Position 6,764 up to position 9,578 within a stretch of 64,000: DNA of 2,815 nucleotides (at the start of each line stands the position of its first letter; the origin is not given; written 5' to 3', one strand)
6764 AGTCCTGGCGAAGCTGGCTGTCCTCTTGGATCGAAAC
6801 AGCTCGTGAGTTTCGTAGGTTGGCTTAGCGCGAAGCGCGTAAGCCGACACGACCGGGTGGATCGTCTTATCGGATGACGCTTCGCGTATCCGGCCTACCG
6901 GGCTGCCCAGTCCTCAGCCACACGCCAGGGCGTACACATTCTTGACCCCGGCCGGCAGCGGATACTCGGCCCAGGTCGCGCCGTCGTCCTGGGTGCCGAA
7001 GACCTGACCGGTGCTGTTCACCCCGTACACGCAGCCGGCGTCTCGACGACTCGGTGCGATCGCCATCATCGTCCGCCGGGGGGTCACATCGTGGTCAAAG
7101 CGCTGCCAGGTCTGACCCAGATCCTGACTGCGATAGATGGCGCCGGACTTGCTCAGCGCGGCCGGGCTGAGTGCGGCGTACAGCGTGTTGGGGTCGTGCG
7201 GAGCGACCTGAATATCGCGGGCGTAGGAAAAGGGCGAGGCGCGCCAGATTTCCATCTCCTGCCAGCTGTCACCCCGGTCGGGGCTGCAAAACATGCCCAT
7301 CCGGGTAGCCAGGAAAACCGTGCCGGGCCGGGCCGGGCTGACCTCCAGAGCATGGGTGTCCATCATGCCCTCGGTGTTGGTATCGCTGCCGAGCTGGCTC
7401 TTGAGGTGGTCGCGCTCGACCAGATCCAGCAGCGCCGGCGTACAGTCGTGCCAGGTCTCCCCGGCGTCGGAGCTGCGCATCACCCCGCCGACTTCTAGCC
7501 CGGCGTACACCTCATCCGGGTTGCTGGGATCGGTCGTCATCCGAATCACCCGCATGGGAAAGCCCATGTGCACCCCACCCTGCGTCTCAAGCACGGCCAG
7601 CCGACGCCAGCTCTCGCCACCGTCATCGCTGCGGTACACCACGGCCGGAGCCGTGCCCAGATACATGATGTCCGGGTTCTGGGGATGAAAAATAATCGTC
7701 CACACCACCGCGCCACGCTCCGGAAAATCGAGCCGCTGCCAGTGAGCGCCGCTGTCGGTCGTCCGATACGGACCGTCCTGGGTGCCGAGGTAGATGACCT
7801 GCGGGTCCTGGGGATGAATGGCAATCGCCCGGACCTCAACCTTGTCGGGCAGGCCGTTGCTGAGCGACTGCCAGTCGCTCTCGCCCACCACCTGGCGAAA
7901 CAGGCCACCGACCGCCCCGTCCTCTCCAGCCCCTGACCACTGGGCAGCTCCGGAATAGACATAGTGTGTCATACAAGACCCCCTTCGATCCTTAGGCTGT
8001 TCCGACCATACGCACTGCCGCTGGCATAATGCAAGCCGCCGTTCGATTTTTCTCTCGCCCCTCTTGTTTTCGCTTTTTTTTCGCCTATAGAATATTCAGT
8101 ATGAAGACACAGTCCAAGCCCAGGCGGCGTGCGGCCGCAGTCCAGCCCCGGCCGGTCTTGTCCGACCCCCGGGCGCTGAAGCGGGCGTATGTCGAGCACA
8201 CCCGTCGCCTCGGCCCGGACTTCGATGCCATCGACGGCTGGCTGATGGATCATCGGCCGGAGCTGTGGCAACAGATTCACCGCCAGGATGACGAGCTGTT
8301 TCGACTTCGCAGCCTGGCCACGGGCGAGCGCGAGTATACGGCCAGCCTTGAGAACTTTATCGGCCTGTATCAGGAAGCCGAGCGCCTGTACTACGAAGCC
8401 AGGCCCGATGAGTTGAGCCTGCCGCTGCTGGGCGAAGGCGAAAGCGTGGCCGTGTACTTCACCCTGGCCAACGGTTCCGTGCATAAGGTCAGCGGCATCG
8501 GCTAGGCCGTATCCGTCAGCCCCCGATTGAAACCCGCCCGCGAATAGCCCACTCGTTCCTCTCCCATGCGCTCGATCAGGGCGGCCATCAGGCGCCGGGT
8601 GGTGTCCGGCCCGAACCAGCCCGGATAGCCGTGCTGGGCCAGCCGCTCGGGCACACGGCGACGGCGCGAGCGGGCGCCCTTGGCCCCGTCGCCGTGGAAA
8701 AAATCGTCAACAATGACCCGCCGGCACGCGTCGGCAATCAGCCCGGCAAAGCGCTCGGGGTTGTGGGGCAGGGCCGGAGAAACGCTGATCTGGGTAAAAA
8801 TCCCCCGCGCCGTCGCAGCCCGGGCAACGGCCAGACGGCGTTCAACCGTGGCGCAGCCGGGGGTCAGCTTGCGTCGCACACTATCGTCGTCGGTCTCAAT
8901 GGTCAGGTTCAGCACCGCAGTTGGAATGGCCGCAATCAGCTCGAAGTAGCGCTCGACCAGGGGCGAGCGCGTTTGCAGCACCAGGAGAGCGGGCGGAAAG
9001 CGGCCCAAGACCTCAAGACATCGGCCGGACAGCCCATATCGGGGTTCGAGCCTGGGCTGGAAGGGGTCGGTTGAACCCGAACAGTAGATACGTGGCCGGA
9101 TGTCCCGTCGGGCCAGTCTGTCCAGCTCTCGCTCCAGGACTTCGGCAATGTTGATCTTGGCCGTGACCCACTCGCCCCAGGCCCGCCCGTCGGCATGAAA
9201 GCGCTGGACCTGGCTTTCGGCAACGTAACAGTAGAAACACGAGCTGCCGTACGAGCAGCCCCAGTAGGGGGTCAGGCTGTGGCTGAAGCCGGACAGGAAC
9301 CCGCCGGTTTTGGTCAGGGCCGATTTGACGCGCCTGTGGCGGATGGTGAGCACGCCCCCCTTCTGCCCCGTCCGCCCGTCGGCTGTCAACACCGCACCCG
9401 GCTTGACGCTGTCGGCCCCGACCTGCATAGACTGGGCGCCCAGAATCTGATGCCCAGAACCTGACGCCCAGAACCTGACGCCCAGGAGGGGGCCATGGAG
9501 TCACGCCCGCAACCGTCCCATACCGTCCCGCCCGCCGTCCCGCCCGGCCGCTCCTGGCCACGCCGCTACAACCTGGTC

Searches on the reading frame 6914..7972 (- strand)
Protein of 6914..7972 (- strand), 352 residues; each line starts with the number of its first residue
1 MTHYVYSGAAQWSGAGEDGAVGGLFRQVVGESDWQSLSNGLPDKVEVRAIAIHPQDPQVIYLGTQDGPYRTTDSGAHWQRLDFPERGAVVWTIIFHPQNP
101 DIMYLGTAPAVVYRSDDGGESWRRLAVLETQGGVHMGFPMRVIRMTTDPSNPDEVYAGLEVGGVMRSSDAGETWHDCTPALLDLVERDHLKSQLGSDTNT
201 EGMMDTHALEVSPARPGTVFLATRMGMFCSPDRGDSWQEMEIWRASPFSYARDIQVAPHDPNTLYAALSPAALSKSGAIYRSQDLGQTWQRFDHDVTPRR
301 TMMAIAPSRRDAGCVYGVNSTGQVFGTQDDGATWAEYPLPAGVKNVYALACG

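Call 81: search_protein_families(library=pfam, proteins=[window:6914-7972:-], max_evalue=0.00001)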
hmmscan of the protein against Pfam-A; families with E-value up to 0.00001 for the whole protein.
window:6914-7972:- (352 aa): 4 families
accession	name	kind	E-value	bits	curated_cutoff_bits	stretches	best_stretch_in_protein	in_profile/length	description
PF15902.12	Sortilin-Vps10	-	8.3e-24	84.6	33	1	278-343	2-66/446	Sortilin, neurotensin receptor 3,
PF14870.12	PSII_BNR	-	8.7e-11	42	27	0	33-175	8-138/303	Photosynthesis system II assembly factor YCF48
PF02012.26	BNR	-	9e-10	37.5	27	0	113-123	1-11/12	BNR/Asp-box repeat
PF13088.12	BNR_2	-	4.9e-06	26.5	31.4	0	113-252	141-266/277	BNR repeat-like domain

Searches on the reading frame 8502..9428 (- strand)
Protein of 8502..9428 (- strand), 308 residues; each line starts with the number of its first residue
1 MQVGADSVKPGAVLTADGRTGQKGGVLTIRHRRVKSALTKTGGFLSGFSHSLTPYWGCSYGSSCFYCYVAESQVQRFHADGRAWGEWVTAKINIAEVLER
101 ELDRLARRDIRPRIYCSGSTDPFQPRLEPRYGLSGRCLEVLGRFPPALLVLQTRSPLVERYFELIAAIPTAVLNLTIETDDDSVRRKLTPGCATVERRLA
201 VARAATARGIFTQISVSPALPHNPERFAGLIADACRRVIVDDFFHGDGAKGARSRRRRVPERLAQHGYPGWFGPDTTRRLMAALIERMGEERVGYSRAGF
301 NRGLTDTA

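Call 81: search_protein_families(library=pfam, proteins=[window:8502-9428:-], max_evalue=0.00001)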
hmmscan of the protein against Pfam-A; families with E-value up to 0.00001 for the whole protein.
window:8502-9428:- (308 aa): 1 family
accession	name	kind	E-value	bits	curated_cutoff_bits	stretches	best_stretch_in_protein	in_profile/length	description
PF04055.27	Radical_SAM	-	3.5e-09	37.5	29.5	1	57-229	6-161/166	Radical SAM superfamily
